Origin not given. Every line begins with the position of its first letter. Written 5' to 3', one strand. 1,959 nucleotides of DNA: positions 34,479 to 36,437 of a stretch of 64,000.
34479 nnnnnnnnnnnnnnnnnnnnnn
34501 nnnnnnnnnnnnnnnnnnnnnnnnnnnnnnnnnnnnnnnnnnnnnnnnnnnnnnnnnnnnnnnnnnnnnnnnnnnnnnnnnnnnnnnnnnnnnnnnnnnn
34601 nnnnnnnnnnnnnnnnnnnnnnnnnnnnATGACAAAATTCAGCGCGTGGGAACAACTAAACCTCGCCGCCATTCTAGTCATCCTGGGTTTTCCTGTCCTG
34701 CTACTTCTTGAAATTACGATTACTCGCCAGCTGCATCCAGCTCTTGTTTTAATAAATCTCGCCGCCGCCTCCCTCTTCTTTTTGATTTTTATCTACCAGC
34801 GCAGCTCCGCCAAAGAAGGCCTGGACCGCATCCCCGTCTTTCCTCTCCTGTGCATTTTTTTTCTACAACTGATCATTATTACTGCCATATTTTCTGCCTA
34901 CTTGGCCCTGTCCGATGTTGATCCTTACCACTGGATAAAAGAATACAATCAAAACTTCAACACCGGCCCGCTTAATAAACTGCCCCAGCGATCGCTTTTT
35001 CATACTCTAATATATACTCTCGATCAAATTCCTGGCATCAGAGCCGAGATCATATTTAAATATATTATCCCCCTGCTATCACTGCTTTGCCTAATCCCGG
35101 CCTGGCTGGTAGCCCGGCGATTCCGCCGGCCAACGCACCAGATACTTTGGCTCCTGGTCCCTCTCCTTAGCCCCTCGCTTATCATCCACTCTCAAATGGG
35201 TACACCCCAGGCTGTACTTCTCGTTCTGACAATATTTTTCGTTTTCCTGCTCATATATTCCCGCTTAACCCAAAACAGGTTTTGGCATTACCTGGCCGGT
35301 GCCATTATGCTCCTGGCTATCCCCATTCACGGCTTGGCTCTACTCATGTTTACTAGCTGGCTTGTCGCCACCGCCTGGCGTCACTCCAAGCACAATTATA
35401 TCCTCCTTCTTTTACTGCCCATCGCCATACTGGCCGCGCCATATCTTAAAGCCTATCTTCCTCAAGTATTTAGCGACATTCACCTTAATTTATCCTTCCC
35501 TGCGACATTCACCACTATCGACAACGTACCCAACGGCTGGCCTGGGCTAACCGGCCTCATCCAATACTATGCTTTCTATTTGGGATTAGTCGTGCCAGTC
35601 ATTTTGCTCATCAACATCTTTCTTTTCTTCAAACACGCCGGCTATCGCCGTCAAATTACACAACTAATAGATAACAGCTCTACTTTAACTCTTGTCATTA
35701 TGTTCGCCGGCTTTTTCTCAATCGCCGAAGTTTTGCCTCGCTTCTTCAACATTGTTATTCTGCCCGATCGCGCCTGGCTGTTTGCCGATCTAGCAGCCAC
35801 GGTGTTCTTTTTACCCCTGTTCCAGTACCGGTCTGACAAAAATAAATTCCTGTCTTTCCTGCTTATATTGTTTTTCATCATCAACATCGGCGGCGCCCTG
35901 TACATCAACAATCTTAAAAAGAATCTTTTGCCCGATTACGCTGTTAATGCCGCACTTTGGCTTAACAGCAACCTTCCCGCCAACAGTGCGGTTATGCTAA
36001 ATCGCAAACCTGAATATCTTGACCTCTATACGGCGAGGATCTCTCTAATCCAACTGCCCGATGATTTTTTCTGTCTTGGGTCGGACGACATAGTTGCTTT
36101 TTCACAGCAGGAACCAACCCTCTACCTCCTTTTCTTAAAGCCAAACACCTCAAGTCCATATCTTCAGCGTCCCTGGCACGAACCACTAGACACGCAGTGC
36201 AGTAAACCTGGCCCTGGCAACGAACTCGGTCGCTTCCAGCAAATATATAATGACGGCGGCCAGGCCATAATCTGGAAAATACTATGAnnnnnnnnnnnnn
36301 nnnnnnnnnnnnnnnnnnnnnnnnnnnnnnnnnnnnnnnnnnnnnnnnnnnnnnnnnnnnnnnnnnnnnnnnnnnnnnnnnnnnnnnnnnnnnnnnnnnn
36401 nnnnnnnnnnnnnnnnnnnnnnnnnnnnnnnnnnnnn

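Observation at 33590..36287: Contiguous GtrB-like GT2 / DUF2304 / polytopic transferase three-gene module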

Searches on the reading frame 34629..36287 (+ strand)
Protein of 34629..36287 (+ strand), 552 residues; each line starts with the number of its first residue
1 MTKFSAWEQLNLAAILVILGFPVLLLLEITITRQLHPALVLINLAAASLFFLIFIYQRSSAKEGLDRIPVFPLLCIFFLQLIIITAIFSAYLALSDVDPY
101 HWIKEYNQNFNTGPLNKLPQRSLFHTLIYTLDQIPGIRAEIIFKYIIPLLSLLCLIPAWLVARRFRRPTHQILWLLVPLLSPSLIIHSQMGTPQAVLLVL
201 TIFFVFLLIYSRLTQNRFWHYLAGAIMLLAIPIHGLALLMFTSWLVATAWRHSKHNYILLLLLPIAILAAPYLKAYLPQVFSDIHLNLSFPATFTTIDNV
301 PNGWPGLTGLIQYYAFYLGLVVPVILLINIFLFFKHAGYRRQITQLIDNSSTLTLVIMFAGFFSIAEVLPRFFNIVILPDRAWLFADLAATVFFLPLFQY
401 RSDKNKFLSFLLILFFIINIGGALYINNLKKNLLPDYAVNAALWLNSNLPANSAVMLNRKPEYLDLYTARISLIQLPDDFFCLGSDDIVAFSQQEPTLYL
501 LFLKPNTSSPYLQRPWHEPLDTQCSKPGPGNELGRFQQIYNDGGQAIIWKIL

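Call 4: search_protein_families(library=pfam, proteins=[window:34629-36287:+], max_evalue=0.01)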
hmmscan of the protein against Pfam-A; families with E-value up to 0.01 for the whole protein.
window:34629-36287:+ (552 aa): 1 family
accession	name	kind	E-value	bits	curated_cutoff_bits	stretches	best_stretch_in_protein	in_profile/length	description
PF11992.13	TgpA_N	-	4e-06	26.5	30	1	36-241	46-181/333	TgpA N-terminal domain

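Call 5: search_protein_families(library=ncbifam, proteins=[window:34629-36287:+], max_evalue=0.01)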
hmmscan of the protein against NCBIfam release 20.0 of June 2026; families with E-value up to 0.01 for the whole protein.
window:34629-36287:+ (552 aa): 0 families

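Call 8: find_homologous_proteins(query=window:34629-36287:+)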
Query window:34629-36287:+ (552 aa): 20 proteins with E <= 0.001 among 8000 candidates.
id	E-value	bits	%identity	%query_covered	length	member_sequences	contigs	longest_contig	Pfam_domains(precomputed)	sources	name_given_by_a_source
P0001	0.0e+0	1221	100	100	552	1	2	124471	-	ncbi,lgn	ncbi:MAG: hypothetical protein ABIH36_01545 [bacterium]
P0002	6.0e-214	730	64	100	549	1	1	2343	-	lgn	-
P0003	1.2e-203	696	59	100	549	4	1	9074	-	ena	-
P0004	2.4e-201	689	59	100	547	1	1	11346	-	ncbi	-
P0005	1.4e-168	581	52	99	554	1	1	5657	-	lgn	-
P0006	3.3e-152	526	47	97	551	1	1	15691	-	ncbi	-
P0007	5.5e-132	460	46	87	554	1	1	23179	-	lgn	-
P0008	1.6e-122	429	42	99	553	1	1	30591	-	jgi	jgi:hypothetical protein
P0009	7.1e-119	416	41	99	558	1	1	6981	-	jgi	jgi:hypothetical protein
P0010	5.2e-101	357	40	87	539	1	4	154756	-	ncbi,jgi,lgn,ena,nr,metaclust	ncbi:MAG TPA: hypothetical protein VJC05_01150 [Candidatus Andersenbacteria bacterium]|nr:MAG: hypot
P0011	4.3e-72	262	36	87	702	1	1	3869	-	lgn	-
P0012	7.1e-66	242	34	87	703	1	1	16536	-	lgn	-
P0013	7.2e-66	241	29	99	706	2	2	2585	-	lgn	-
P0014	1.3e-63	234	34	87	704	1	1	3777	-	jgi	jgi:hypothetical protein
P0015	2.9e-63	233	33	89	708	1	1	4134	-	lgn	-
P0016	1.4e-62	231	33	79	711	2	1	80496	-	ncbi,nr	ncbi:MAG TPA: hypothetical protein DEA27_01960 [Candidatus Moranbacteria bacterium]|nr:hypothetical 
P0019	2.9e-50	190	31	88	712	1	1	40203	-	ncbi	-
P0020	1.8e-44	171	32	72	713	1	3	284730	-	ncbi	-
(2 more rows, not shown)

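Call 9: search_solved_structures(query=window:34629-36287:+, max_evalue=10)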
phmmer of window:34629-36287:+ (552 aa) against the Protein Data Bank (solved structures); distinct sequences matched with E-value up to 10: 1.
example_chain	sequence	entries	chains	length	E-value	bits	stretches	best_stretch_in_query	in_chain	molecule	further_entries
36rp_A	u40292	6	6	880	1.4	11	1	98-152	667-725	DNA-directed RNA polymerase subunit Rpo1N | DNA-directed RNA polymerase subunit A'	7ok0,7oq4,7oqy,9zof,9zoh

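Call 23: find_encoding_contigs(protein=P0010, flank=6000, max_places=2)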
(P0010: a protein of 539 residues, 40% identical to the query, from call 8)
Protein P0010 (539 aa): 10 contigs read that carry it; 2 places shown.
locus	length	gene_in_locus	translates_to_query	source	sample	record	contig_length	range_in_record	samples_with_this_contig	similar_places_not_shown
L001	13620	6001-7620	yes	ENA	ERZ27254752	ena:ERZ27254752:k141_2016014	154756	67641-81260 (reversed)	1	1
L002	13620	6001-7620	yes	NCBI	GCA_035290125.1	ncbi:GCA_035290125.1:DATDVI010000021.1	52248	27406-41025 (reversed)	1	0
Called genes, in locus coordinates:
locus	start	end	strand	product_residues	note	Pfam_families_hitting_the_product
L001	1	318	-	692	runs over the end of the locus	-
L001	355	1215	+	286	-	PF13578:Methyltransf_24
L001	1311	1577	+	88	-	-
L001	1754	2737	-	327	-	PF01073:3Beta_HSD, PF01370:Epimerase, PF02719:Polysacc_synt_2, PF04321:RmlD_sub_bind, PF13460:NAD_binding_10 (weak), PF16363:GDP_Man_Dehyd, PF07993:NAD_binding_4, PF02719:Polysacc_synt_2 (weak)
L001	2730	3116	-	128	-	PF10066:DUF2304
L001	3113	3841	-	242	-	PF00535:Glycos_transf_2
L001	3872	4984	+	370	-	PF13439:Glyco_transf_4, PF13579:Glyco_trans_4_4, PF00534:Glycos_transf_1, PF13692:Glyco_trans_1_4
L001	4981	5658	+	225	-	PF00535:Glycos_transf_2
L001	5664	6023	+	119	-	PF10066:DUF2304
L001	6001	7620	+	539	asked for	-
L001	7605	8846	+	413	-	PF13439:Glyco_transf_4, PF13579:Glyco_trans_4_4, PF00534:Glycos_transf_1, PF13692:Glyco_trans_1_4, PF13524:Glyco_trans_1_2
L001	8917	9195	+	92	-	-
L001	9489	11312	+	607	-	PF13522:GATase_6, PF13537:GATase_7, PF00733:Asn_synthase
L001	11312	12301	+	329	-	PF13489:Methyltransf_23, PF08003:Methyltransf_9, PF13847:Methyltransf_31, PF08241:Methyltransf_11, PF08242:Methyltransf_12, PF13649:Methyltransf_25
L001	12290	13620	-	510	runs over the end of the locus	PF01467:CTP_transf_like, PF00294:PfkB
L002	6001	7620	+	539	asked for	-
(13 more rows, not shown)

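Call 24: find_encoding_contigs(protein=P0016, flank=8000, max_places=1)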
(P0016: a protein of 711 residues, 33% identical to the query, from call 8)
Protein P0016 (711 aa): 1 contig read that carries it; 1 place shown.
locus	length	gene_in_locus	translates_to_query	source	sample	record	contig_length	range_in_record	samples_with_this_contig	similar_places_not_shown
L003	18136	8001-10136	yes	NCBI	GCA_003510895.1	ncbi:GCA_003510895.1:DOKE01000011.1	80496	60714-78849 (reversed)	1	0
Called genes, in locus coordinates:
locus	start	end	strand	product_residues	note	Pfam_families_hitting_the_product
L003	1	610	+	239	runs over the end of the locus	-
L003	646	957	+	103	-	-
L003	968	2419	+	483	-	-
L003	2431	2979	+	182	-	-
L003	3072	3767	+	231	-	PF13641:Glyco_tranf_2_3 (weak), PF00535:Glycos_transf_2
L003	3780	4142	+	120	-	PF10066:DUF2304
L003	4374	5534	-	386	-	PF13472:Lipase_GDSL_2 (faint)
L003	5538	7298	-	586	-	PF02543:Carbam_trans_N, PF16861:Carbam_trans_C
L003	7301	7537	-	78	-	-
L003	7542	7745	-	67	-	-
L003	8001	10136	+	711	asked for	-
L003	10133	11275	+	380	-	PF13439:Glyco_transf_4, PF00534:Glycos_transf_1, PF13692:Glyco_trans_1_4, PF13524:Glyco_trans_1_2 (weak)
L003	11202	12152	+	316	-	PF13489:Methyltransf_23 (faint), PF08241:Methyltransf_11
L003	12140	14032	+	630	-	PF13522:GATase_6, PF13537:GATase_7, PF00733:Asn_synthase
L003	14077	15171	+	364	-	PF08003:Methyltransf_9, PF13489:Methyltransf_23, PF13847:Methyltransf_31, PF08241:Methyltransf_11, PF08242:Methyltransf_12, PF13649:Methyltransf_25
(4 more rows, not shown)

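Call 25: find_encoding_contigs(protein=P0020, flank=8000, max_places=1)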
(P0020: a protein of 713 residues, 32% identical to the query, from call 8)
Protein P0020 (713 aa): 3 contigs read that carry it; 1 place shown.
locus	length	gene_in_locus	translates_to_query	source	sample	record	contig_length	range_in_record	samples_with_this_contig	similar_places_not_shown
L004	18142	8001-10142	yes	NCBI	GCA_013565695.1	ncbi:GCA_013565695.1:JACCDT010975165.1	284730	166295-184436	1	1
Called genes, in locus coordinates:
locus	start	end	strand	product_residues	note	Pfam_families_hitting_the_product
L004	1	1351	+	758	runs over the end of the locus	PF02366:PMT, PF13231:PMT_2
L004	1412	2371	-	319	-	PF03706:LPG_synthase_TM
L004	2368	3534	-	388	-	PF13439:Glyco_transf_4, PF13579:Glyco_trans_4_4, PF20706:GT4-conflict, PF00534:Glycos_transf_1, PF13692:Glyco_trans_1_4, PF13524:Glyco_trans_1_2 (weak)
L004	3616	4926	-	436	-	PF03721:UDPG_MGDP_dh_N, PF03807:F420_oxidored (faint), PF00984:UDPG_MGDP_dh, PF03720:UDPG_MGDP_dh_C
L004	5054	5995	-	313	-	PF00535:Glycos_transf_2, PF10111:Glyco_tranf_2_2 (weak)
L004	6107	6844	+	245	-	PF00535:Glycos_transf_2, PF10111:Glyco_tranf_2_2, PF13641:Glyco_tranf_2_3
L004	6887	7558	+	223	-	PF00535:Glycos_transf_2, PF13641:Glyco_tranf_2_3 (weak)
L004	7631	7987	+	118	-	PF10066:DUF2304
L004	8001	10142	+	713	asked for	-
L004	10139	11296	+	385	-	PF13439:Glyco_transf_4, PF13579:Glyco_trans_4_4, PF00534:Glycos_transf_1, PF13692:Glyco_trans_1_4, PF13524:Glyco_trans_1_2 (weak)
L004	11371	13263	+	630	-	PF13522:GATase_6, PF13537:GATase_7, PF00733:Asn_synthase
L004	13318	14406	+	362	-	PF08003:Methyltransf_9, PF13489:Methyltransf_23, PF08241:Methyltransf_11, PF08242:Methyltransf_12, PF13649:Methyltransf_25, PF13847:Methyltransf_31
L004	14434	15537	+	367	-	PF13439:Glyco_transf_4, PF13579:Glyco_trans_4_4, PF00534:Glycos_transf_1, PF13692:Glyco_trans_1_4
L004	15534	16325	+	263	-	PF00535:Glycos_transf_2, PF10111:Glyco_tranf_2_2, PF13641:Glyco_tranf_2_3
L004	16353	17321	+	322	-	PF00534:Glycos_transf_1, PF13692:Glyco_trans_1_4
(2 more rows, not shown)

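Call 28: search_solved_structures(query=A1, max_evalue=10)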
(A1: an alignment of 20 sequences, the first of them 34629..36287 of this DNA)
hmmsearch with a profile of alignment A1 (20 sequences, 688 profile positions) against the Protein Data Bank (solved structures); distinct sequences matched with E-value up to 10: 2.
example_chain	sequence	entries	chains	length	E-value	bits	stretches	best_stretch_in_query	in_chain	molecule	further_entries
3b8f_A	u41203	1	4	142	1.3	10.2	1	155-177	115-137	Putative Blasticidin S deaminase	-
4nxb_A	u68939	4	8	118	2.7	9.2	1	530-594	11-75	Phototropin-2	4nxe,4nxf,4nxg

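Call 29: predict_structure(alignment_id=A1)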
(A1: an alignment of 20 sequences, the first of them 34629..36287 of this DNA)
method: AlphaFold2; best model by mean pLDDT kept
length: 552 residues; sequences in the alignment: 20
mean_pLDDT: 86.2   pTM: 0.88
mean pLDDT of the five models: 86.2, 86.1, 85.6, 84.8, 84.4
residues with pLDDT >= 90: 255; 70-90: 248; 50-70: 43; < 50: 6
segments of 3 or more residues with pLDDT < 50: none
pLDDT, mean of each block of 10 residues (from residue 1): 75 91 90 85 80 68 54 93 82 60 85 78 92 84 89 96 93 97 93 95 98 96 97 94 96 89 89 84 87 82 88 94 96 94 93 98 95 88 96 94 83 97 86 80 90 84 75 82 70 72 82 73 67 84 89 82
secondary structure, 60 per line:
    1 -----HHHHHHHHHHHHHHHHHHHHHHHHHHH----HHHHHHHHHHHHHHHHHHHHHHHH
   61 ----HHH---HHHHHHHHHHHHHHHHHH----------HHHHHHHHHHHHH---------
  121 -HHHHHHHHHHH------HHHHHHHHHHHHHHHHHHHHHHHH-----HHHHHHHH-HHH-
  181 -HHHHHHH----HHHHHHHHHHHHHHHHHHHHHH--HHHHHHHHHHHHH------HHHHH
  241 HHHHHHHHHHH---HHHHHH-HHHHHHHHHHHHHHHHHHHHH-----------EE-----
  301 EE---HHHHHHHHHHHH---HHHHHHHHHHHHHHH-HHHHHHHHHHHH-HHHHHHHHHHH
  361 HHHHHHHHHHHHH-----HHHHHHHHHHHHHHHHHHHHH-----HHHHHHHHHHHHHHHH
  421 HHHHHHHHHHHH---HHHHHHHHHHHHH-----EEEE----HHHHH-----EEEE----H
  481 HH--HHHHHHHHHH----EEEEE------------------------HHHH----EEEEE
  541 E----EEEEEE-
elements in order: H6-32 H37-60 H71-88 H99-111 H122-132 H139-162 H168-175 H182-188 H193-214 H217-229 H236-251 H255-260 H262-282 H306-317 H321-335 H337-348 H350-373 H379-399 H405-432 H436-448 E454-457 H462-466 E472-475 H485-494 E499-503 H528-531 E536-541 E546-551

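Call 31: find_encoding_contigs(protein=P0019, flank=8000, max_places=1)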
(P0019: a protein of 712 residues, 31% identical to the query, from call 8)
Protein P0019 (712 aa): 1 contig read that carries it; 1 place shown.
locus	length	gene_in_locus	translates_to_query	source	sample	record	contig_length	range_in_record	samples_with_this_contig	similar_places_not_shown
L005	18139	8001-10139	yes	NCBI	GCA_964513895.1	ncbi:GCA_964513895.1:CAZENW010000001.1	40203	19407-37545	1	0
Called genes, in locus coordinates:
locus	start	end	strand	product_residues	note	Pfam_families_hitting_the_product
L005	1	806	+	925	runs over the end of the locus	PF02366:PMT (weak), PF13231:PMT_2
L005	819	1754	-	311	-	PF03706:LPG_synthase_TM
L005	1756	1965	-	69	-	-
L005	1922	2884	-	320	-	-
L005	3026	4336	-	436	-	PF03721:UDPG_MGDP_dh_N, PF03807:F420_oxidored (faint), PF00984:UDPG_MGDP_dh, PF03720:UDPG_MGDP_dh_C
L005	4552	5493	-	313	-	PF00535:Glycos_transf_2, PF10111:Glyco_tranf_2_2 (weak)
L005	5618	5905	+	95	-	PF04728:LPP (weak)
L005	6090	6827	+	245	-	PF00535:Glycos_transf_2, PF10111:Glyco_tranf_2_2, PF13641:Glyco_tranf_2_3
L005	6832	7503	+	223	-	PF00535:Glycos_transf_2, PF13641:Glyco_tranf_2_3 (weak)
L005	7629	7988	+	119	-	PF10066:DUF2304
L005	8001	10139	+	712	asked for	-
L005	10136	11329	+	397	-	PF13439:Glyco_transf_4, PF13579:Glyco_trans_4_4, PF00534:Glycos_transf_1, PF13692:Glyco_trans_1_4, PF13524:Glyco_trans_1_2 (weak)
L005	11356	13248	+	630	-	PF13522:GATase_6, PF13537:GATase_7, PF12481:DUF3700 (weak), PF00733:Asn_synthase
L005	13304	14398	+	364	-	PF08003:Methyltransf_9, PF13489:Methyltransf_23, PF13847:Methyltransf_31, PF08241:Methyltransf_11, PF08242:Methyltransf_12, PF13649:Methyltransf_25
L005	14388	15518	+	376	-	PF13439:Glyco_transf_4, PF13579:Glyco_trans_4_4, PF00534:Glycos_transf_1, PF13692:Glyco_trans_1_4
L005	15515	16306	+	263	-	PF00535:Glycos_transf_2, PF10111:Glyco_tranf_2_2, PF13641:Glyco_tranf_2_3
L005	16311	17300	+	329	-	PF00534:Glycos_transf_1, PF13692:Glyco_trans_1_4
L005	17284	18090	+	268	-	PF01209:Ubie_methyltran (weak), PF13489:Methyltransf_23, PF13847:Methyltransf_31, PF08241:Methyltransf_11, PF08242:Methyltransf_12, PF13649:Methyltransf_25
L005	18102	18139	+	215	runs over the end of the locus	PF01209:Ubie_methyltran (faint), PF13489:Methyltransf_23, PF07021:MetW, PF13847:Methyltransf_31, PF08241:Methyltransf_11, PF08242:Methyltransf_12, PF13649:Methyltransf_25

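Call 45: fold_search(model_id=the predicted structure, library=pdb)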
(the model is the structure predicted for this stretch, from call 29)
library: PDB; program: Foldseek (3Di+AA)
matches with E <= 10: 165; with E <= 0.001: 19
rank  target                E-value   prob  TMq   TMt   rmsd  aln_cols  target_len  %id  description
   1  7oci_F                6.9e-07  1.00  0.48  0.42  11.1       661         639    9  Cryo-EM structure of yeast Ost6p containing oligosaccharyltransferase complex (released 2022-02-16)
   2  8age_A                2.6e-06  1.00  0.47  0.42  10.3       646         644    9  Structure of yeast oligosaccharylransferase complex with acceptor peptide bound (released 2022-12-07)
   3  9n9j_I                3.6e-06  1.00  0.46  0.38  10.3       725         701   10  Structure of a GRP94 folding intermediate engaged with a CCDC134- and FKBP11-bound secretory translocon (released 2025-11-19)
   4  8agc_A                6.1e-06  1.00  0.47  0.39   9.4       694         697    9  Structure of yeast oligosaccharylransferase complex with lipid-linked oligosaccharide and non-acceptor peptide bound (released 2022-12-07)
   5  6s7o_A                6.6e-06  1.00  0.47  0.41   9.8       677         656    9  Cryo-EM structure of human oligosaccharyltransferase complex OST-A (released 2019-12-18)
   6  8b6l_I                8.3e-06  1.00  0.47  0.40  10.0       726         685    9  Subtomogram average of the human Sec61-TRAP-OSTA-translocon (released 2022-12-07)
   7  6ezn_F                8.3e-06  1.00  0.46  0.40  12.6       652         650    9  Cryo-EM structure of the yeast oligosaccharyltransferase (OST) complex (released 2018-01-17)
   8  7zli_A                1.4e-05  1.00  0.42  0.36  11.3       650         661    9  Cryo-EM structure of C-mannosyltransferase CeDPY19, in complex with Dol25-P-Man and bound to CMT2-Fab and anti-Fab nan (released 2023-01-11)
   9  3rce_A                3.9e-05  1.00  0.44  0.37   9.1       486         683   15  Bacterial oligosaccharyltransferase PglB (released 2011-06-15)
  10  6s7t_A                5.5e-05  1.00  0.45  0.38  10.1       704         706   10  Cryo-EM structure of human oligosaccharyltransferase complex OST-B (released 2019-12-18)
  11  7zlg_A                6.3e-05  1.00  0.47  0.41  10.1       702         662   10  Cryo-EM structure of C-mannosyltransferase CeDPY19, in complex with acceptor peptide and bound to CMT2-Fab and anti-Fa (released 2023-01-11)
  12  7zlh_A                6.3e-05  1.00  0.44  0.39  10.5       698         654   10  Cryo-EM structure of C-mannosyltransferase CeDPY19, in apo state, bound to CMT2-Fab and anti-Fab nanobody (released 2023-01-11)
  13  8agb_A                9.0e-05  1.00  0.45  0.40  12.3       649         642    9  Structure of yeast oligosaccharylransferase complex with lipid-linked oligosaccharide bound (released 2022-12-07)
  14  6gxc_A                1.0e-04  1.00  0.44  0.36  13.7       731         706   14  Bacterial oligosaccharyltransferase PglB in complex with an inhibitory peptide and a reactive lipid-linked oligosaccha (released 2018-11-14)
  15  5ogl_A                1.3e-04  1.00  0.42  0.34  12.5       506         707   17  Structure of bacterial oligosaccharyltransferase PglB in complex with an acceptor peptide and an lipid-linked oligosac (released 2017-10-25)
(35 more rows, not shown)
